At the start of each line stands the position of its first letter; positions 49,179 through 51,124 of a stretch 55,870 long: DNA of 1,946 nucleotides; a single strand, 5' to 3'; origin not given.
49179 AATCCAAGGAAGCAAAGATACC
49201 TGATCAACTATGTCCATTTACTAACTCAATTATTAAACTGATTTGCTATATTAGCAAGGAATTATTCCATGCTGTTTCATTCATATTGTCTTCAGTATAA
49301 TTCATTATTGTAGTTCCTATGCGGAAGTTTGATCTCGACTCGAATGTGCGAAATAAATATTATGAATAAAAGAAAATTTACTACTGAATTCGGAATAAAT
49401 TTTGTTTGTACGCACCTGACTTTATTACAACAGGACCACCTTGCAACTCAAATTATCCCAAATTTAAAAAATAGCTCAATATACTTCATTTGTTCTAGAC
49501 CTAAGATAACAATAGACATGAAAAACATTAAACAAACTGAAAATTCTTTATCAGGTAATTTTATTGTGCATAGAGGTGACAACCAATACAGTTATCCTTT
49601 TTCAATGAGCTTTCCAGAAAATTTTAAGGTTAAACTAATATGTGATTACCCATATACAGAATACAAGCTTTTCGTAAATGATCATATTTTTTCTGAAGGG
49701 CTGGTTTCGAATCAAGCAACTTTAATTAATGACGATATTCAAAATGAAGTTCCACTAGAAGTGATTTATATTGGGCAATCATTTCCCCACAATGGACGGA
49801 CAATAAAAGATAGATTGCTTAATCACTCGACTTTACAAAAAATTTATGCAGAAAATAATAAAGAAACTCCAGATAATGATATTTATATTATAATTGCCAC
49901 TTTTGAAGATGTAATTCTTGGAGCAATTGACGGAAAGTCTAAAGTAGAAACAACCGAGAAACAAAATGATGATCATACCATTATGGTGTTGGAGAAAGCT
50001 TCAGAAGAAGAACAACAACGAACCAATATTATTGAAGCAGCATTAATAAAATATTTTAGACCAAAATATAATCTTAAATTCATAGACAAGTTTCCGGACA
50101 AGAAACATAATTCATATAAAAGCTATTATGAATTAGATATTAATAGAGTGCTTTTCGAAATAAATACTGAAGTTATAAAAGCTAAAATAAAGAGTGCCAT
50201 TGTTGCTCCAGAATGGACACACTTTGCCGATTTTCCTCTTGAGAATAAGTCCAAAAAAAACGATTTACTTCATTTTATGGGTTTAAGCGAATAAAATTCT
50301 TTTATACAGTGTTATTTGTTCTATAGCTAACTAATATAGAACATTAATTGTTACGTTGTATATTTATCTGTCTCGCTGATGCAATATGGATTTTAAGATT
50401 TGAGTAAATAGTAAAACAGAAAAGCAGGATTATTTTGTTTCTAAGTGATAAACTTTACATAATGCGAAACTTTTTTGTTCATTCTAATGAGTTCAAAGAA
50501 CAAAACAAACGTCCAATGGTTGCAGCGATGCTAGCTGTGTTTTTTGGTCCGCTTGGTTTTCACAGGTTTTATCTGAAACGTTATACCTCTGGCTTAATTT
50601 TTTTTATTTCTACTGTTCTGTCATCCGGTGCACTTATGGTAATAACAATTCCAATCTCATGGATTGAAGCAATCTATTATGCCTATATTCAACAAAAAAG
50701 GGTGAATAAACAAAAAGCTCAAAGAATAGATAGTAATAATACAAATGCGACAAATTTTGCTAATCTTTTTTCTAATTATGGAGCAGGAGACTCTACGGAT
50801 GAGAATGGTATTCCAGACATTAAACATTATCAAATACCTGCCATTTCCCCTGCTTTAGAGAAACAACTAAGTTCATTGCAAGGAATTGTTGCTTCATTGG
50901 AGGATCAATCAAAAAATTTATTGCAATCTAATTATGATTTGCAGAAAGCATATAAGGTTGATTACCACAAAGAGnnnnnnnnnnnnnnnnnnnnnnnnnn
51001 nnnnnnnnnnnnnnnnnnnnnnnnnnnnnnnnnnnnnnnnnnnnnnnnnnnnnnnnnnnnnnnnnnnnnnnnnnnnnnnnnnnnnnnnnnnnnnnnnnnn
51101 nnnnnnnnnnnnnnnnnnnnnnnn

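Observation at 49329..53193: GIY-YIG-like nuclease followed by a membrane-anchored (TM2 domain) UvrD helicase and a small membrane protein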

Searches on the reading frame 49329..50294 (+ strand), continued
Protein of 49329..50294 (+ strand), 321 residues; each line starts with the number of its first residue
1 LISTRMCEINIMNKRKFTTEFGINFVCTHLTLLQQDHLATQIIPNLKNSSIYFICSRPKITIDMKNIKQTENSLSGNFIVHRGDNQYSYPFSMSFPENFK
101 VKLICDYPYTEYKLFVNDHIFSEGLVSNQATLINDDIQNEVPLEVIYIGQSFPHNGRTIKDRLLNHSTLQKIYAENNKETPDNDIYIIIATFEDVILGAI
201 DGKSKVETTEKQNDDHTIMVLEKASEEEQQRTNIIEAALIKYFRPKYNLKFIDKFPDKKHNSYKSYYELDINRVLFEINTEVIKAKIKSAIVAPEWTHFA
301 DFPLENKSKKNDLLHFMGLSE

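Call 87: get_annotated_region(hit=H2, flank=5000)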
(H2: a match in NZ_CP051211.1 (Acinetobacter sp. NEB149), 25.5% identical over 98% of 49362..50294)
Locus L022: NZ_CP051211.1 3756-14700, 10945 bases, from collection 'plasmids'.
description: Acinetobacter sp. NEB149 plasmid pMsp22, complete sequence
organism: Acinetobacter sp. NEB149 (NCBI taxid 2725684)
taxonomy: Bacteria; Pseudomonadota; Gammaproteobacteria; Moraxellales; Moraxellaceae; Acinetobacter; Acinetobacter sp. NEB149
host: -; source: cell culture,R.J.Roberts; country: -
typing (MOB-suite, as given by PLSDB): mobilizable; replicon rep_cluster_2314; relaxase MOBQ
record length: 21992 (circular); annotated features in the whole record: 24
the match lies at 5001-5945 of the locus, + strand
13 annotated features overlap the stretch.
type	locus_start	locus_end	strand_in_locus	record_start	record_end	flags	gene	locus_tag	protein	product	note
CDS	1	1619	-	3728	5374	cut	-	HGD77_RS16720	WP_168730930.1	IS66 family transposase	-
CDS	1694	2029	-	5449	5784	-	tnpB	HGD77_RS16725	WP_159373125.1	IS66 family insertion sequence element accessory protein TnpB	-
CDS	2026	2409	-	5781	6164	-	-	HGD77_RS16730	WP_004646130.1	transposase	GO:0006313 - DNA transposition [Evidence IEA]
CDS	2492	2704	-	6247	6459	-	-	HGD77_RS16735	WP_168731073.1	hypothetical protein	-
CDS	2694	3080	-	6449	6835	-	-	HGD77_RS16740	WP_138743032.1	hypothetical protein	-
CDS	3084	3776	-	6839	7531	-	-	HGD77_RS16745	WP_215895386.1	HNH endonuclease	-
CDS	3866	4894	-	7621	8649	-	-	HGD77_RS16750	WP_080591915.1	transposase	-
CDS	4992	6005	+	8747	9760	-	-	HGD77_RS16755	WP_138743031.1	hypothetical protein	-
CDS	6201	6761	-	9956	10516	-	-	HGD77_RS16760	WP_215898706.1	plasmid replication DNA-binding protein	-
CDS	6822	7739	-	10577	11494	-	repM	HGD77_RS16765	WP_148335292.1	replication initiation protein RepM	GO:0006270 - DNA replication initiation [Evidence IEA]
CDS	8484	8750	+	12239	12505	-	-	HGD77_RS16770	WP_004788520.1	hypothetical protein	-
CDS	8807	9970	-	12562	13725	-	-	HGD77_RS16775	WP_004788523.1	MobA/MobL family protein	-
CDS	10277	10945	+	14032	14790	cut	-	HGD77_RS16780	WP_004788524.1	hypothetical protein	-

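Call 88: get_annotated_region(hit=H4, flank=5000)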
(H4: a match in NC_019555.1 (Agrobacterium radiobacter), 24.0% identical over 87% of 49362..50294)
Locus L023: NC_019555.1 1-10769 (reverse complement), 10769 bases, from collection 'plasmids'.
description: Agrobacterium radiobacter plasmid pAoF64/95, complete sequence
organism: Agrobacterium radiobacter (NCBI taxid 362)
taxonomy: Bacteria; Pseudomonadota; Alphaproteobacteria; Hyphomicrobiales; Rhizobiaceae; Agrobacterium; Agrobacterium radiobacter
host: -; source: -; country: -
typing (MOB-suite, as given by PLSDB): conjugative; replicon rep_cluster_592; relaxase MOBQ,MOBQ; mating-pair formation MPF_T
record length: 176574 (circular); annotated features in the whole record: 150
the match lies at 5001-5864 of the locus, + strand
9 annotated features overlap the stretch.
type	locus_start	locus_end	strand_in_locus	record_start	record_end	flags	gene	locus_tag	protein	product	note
CDS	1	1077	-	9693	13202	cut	-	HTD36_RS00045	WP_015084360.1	DEAD/DEAH box helicase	-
CDS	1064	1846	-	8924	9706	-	-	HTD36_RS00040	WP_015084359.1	DUF1837 domain-containing protein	-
CDS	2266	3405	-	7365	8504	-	-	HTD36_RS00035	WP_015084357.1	RHE_PE00001 family protein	-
CDS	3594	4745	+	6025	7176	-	-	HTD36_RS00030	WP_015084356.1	site-specific integrase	GO:0015074 - DNA integration [Evidence IEA]; GO:0006310 - DNA recombination [Evidence IEA]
CDS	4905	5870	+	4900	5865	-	-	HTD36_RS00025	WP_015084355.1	hypothetical protein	-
CDS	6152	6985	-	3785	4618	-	-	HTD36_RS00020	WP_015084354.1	hypothetical protein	-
CDS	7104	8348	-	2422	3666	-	repC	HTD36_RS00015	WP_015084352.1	plasmid replication protein RepC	-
CDS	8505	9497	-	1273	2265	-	repB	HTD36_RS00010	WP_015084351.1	plasmid partitioning protein RepB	-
CDS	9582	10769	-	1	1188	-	repA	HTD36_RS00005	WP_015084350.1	plasmid partitioning protein RepA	-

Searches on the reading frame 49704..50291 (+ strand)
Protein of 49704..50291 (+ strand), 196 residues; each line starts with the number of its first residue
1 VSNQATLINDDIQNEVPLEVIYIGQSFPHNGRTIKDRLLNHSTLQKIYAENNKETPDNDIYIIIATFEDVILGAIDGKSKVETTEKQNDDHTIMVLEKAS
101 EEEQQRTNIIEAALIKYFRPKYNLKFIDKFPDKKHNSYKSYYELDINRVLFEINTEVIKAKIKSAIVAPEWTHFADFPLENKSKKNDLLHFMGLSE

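Call 60: predict_structure(alignment_id=A2)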
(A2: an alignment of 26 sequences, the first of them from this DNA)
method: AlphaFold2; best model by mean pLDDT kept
length: 196 residues; sequences in the alignment: 26
mean_pLDDT: 73.4   pTM: 0.70
mean pLDDT of the five models: 73.4, 73.3, 73.0, 72.3, 71.9
residues with pLDDT >= 90: 34; 70-90: 79; 50-70: 65; < 50: 18
segments of 3 or more residues with pLDDT < 50: 2-5, 75-80, 192-196
pLDDT, mean of each block of 10 residues (from residue 1): 50 73 74 69 85 86 81 52 63 59 73 90 76 56 76 88 93 90 77 44
secondary structure, 60 per line:
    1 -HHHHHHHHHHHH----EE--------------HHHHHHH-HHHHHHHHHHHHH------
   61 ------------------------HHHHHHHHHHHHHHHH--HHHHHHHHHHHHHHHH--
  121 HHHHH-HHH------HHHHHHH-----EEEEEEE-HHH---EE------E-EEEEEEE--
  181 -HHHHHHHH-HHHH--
elements in order: H2-13 H34-40 H42-54 H85-100 H103-118 H121-125 H136-142 E148-154 E172-178 H182-189 H191-194

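Call 93: fold_search(model_id=the predicted structure, library=pdb)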
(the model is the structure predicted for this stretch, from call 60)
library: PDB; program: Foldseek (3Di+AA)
matches with E <= 10: 23; with E <= 0.001: 0
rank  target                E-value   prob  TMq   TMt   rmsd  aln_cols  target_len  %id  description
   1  7unf_a                9.9e-01  0.02  0.12  0.05  29.6       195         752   11  CryoEM structure of a mEAK7 bound human V-ATPase complex (released 2022-06-15)
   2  9bra_a                2.7e+00  0.01  0.13  0.05  27.9       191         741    9  Intact V-ATPase State 2 and synaptophysin complex in mouse brain isolated synaptic vesicles (released 2024-06-19)
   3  7riw_B                4.5e+00  0.02  0.15  0.04  14.2        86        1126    7  RNA polymerase II elongation complex scaffold 2, without polyamide (released 2022-01-12)
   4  1v8k                  4.5e+00  0.02  0.12  0.08  11.9        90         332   12  The Crystal Structure of the Minimal Functional Domain of the Microtubule Destabilizer KIF2C Complexed with Mg-AMPPNP (released 2004-03-02)
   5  7nvr_B                4.7e+00  0.02  0.15  0.03  14.0        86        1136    7  Human Mediator with RNA Polymerase II Pre-initiation complex (released 2021-05-05)
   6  3hou_B                5.1e+00  0.02  0.16  0.04  12.1        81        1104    7  Complete RNA polymerase II elongation complex I with a T-U mismatch (released 2009-07-28)
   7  7egb_p                5.1e+00  0.02  0.15  0.04  14.1        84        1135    6  TFIID-based holo PIC on SCP promoter (released 2021-05-05)
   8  3edl_D                5.1e+00  0.02  0.12  0.09  11.9        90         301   12  Kinesin13-Microtubule Ring complex (released 2009-01-20)
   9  7rix_B                5.1e+00  0.02  0.15  0.04  13.6        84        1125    7  RNA polymerase II elongation complex with hairpin polyamide Py-Im 1, scaffold 2 (released 2022-01-12)
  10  7nky_B                5.4e+00  0.03  0.15  0.03   5.2        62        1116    8  RNA Polymerase II-Spt4/5-nucleosome-FACT structure (released 2021-07-07)
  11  7lbm_B                5.7e+00  0.02  0.15  0.03   9.6        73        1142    8  Structure of the human Mediator-bound transcription pre-initiation complex (released 2021-03-24)
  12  8d9j_B                5.7e+00  0.01  0.10  0.05  14.5        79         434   18  SAMHD1-DNA complex (released 2023-07-05)
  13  8sxx_F                6.5e+00  0.01  0.14  0.09  23.5       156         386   16  E. coli dodecamer SIR2 (released 2023-12-27)
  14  8fmw_AG               6.9e+00  0.01  0.13  0.14   8.5        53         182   19  The structure of a hibernating ribosome in the Lyme disease pathogen (released 2023-11-08)
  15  8sxx_H                6.9e+00  0.01  0.14  0.09  22.5       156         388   17  E. coli dodecamer SIR2 (released 2023-12-27)
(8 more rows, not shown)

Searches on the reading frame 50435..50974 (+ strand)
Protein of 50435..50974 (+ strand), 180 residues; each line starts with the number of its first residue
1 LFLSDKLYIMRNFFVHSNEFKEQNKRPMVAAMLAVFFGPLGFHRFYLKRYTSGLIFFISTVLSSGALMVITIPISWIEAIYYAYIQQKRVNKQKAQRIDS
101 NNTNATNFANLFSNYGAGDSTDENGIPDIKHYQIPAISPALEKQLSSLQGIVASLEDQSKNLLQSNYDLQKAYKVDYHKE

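Call 13: find_homologous_proteins(query=window:50435-50974:+, max_evalue=0.001)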
Query window:50435-50974:+: 37 candidates shared short words with the query, none scored E <= 0.001.

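Call 23: search_protein_representatives(protein=window:50435-50974:+)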
Query: 180 residues. Proteins with E-value up to 0.001 (for the whole library): 167; up to 1e-10: 8; up to 1e-30: 1. The best 150 are listed.
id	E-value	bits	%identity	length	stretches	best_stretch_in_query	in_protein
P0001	7.0e-97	338.1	92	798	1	10-180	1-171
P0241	5.4e-15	71.8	37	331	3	21-76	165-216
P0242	5.1e-14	68.6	42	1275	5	19-62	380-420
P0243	7.4e-13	64.8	42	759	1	11-95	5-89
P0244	9.4e-13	64.5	38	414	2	19-94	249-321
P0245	1.1e-11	61.0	40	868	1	11-93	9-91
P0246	2.9e-11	59.6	38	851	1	11-103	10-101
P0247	4.5e-11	59.0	42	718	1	10-94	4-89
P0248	3.0e-10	56.3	44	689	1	13-97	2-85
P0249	7.0e-10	55.1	33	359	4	23-60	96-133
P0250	2.3e-09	53.4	38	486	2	24-81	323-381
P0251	2.3e-09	53.4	38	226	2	25-92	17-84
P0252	1.4e-08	50.9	38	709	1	12-91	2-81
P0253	2.7e-08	50.0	34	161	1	11-102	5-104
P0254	2.8e-08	49.9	37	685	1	10-142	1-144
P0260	7.6e-08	48.5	44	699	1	12-82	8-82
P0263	1.2e-07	47.8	43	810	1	13-84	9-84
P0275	1.1e-06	44.8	29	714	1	13-121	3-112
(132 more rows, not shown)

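Call 26: search_protein_families(library=pfam, proteins=[P0243, P0245, P0246, P0247, P0248, P0252, P0254, P0260, P0263, P0275], max_evalue=0.001)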
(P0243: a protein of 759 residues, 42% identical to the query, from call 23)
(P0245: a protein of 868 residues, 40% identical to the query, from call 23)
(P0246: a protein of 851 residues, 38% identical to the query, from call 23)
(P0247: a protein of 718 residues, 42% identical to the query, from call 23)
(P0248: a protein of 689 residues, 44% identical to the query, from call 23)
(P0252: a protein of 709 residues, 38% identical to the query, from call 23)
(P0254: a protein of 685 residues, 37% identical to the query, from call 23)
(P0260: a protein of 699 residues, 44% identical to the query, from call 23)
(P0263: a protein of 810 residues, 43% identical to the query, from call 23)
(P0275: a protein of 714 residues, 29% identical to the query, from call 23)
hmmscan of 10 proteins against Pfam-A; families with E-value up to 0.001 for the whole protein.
P0243 (759 aa): 2 families
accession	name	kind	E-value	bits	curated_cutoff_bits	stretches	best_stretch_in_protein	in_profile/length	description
PF15615.11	TerB_C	-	1.6e-15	58.1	26.3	1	596-755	5-147/148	TerB-C domain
PF05154.21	TM2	-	9.6e-11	42.2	27.9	1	18-64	2-48/51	TM2 domain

P0245 (868 aa): 3 families
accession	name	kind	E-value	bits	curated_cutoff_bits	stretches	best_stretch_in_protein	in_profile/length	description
PF05154.21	TM2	-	2.2e-07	31.4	27.9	1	22-68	2-48/51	TM2 domain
PF15615.11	TerB_C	-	2e-05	25.3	26.3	1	715-862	7-145/148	TerB-C domain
PF14470.12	bPH_3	-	0.00082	20.2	23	0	150-223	19-91/95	Bacterial PH domain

P0246 (851 aa): 2 families
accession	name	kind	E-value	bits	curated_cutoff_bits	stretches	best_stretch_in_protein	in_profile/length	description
PF15615.11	TerB_C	-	4.9e-14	53.2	26.3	1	708-847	5-147/148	TerB-C domain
PF05154.21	TM2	-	2.3e-10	40.9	27.9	1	22-67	1-48/51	TM2 domain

P0247 (718 aa): 2 families
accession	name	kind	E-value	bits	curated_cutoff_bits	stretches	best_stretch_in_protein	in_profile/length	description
PF05154.21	TM2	-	2.2e-12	47.4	27.9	1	18-65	2-49/51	TM2 domain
PF15615.11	TerB_C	-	1.7e-08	35.2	26.3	1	570-714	9-147/148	TerB-C domain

P0248 (689 aa): 2 families
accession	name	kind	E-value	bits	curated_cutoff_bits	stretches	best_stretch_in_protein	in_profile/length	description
PF15615.11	TerB_C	-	2.4e-15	57.5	26.3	1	539-677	4-144/148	TerB-C domain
PF05154.21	TM2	-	1.3e-12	48.1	27.9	1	13-60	2-46/51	TM2 domain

P0252 (709 aa): 2 families
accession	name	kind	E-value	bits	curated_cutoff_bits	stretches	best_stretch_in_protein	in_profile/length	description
PF15615.11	TerB_C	-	7.7e-13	49.3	26.3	1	564-705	11-147/148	TerB-C domain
PF05154.21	TM2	-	3.7e-10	40.3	27.9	1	14-61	2-46/51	TM2 domain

P0254 (685 aa): 2 families
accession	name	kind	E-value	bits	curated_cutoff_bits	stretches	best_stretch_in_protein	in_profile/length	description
PF05154.21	TM2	-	5.7e-10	39.7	27.9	1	15-57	2-44/51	TM2 domain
PF15615.11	TerB_C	-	1e-09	39.2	26.3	1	554-675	14-145/148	TerB-C domain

P0260 (699 aa): 2 families
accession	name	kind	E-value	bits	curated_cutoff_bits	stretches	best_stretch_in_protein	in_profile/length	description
PF05154.21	TM2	-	7.2e-11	42.6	27.9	1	20-57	2-38/51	TM2 domain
PF15615.11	TerB_C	-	1e-08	36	26.3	1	563-691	9-147/148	TerB-C domain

P0263 (810 aa): 1 family
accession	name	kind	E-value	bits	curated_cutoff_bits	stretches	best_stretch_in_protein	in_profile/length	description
PF05154.21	TM2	-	2e-10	41.1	27.9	1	20-71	2-48/51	TM2 domain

P0275 (714 aa): 2 families
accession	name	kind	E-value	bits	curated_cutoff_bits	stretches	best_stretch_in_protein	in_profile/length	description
PF05154.21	TM2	-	2.7e-14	53.5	27.9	1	15-61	3-49/51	TM2 domain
PF15615.11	TerB_C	-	1.5e-09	38.6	26.3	1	556-710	3-148/148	TerB-C domain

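Call 39: find_encoding_contigs(protein=P0243, flank=6000, max_places=3)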
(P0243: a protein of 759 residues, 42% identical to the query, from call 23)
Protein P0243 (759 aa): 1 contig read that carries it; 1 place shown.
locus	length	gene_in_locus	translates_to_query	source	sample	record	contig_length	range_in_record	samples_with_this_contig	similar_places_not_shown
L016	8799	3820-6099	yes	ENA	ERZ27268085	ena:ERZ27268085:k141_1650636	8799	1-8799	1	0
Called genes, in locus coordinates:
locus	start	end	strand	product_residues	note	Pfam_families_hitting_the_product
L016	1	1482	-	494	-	?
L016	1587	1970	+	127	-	-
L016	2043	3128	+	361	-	-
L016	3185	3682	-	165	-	PF01243:PNPOx_N (weak)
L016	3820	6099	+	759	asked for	PF05154:TM2, PF15615:TerB_C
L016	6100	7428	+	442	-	PF10923:BrxC_BrxD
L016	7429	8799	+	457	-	?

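Call 41: search_protein_families(library=padloc, proteins=[P0243, L016:6100-7428:+, L016:7429-8799:+, P0248], max_evalue=0.0001)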
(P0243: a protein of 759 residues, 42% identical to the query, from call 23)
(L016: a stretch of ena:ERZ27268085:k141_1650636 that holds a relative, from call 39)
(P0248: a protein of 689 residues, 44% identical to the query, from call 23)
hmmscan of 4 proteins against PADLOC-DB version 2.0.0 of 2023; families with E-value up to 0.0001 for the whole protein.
P0243 (759 aa): 1 family
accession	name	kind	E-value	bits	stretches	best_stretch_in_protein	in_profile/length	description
PDLC03958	SngA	-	1.1e-16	59.6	1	512-757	334-525/528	-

L016:6100-7428:+ (442 aa): 2 families
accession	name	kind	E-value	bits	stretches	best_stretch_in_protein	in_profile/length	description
PDLC03959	SngB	-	7e-156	517.7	1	5-435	5-431/439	-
PDLC02494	BrxD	-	1.5e-48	164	1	8-411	6-404/440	BrxD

L016:7429-8799:+ (457 aa): 65 families (the best 25 are shown)
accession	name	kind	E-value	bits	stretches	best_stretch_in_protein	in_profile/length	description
PDLC03960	SngC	-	8.7e-145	482.2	1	3-455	5-480/720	-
PDLC02503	BrxHI|BrxHII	-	1.3e-99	332.4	1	2-454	3-443/698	BrxHI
PDLC02501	BrxHI|BrxHII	-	9.6e-62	207.3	1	19-455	20-447/925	BrxHI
PDLC02897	DpdJ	-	2.4e-27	93.2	2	251-401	357-502/1570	DpdJ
PDLC02864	DpdF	-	2e-19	67.8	1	19-357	19-334/610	DpdF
PDLC00035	DruE3|DruE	-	2e-17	60.3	2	305-359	1057-1111/1460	SNF2 family N-terminal domain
PDLC01252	Cas3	-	2.1e-16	58.3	1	41-385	2-317/324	CAS-I; effector_G3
PDLC01761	Cas3b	-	8.9e-16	55.7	1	23-117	220-304/705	-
PDLC00036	DruE3|DruE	-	2.6e-15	52.6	2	40-175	110-265/2023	SNF2 family N-terminal domain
PDLC00938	Cas3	-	3.4e-15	54.1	1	41-353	2-321/358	CRISPR-associated helicase Cas3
PDLC00037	DruE3|DruE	-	4.1e-15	52.6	1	307-357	1056-1106/2055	SNF2 family N-terminal domain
PDLC02870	DpdF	-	8.7e-15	52.2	1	19-353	10-322/534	DpdF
PDLC02861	DpdF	-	2e-14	50.9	1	19-355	25-337/611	DpdF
PDLC01710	Cas3a1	-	2.9e-14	50.5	1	39-107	219-288/745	Cas3_1_CAS-I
PDLC03928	PsyrT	-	4.8e-14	49.6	1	21-416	20-387/689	-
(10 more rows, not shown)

P0248 (689 aa): 1 family
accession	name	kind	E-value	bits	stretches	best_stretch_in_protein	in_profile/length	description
PDLC03958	SngA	-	3e-18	64.7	1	298-682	249-525/528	-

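Call 86: search_dna_similar(query=window:50435-50974:+, collection=phages, mode=protein, max_evalue=0.001, max_rows=12)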
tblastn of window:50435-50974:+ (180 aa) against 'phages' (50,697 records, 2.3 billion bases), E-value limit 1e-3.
No match.
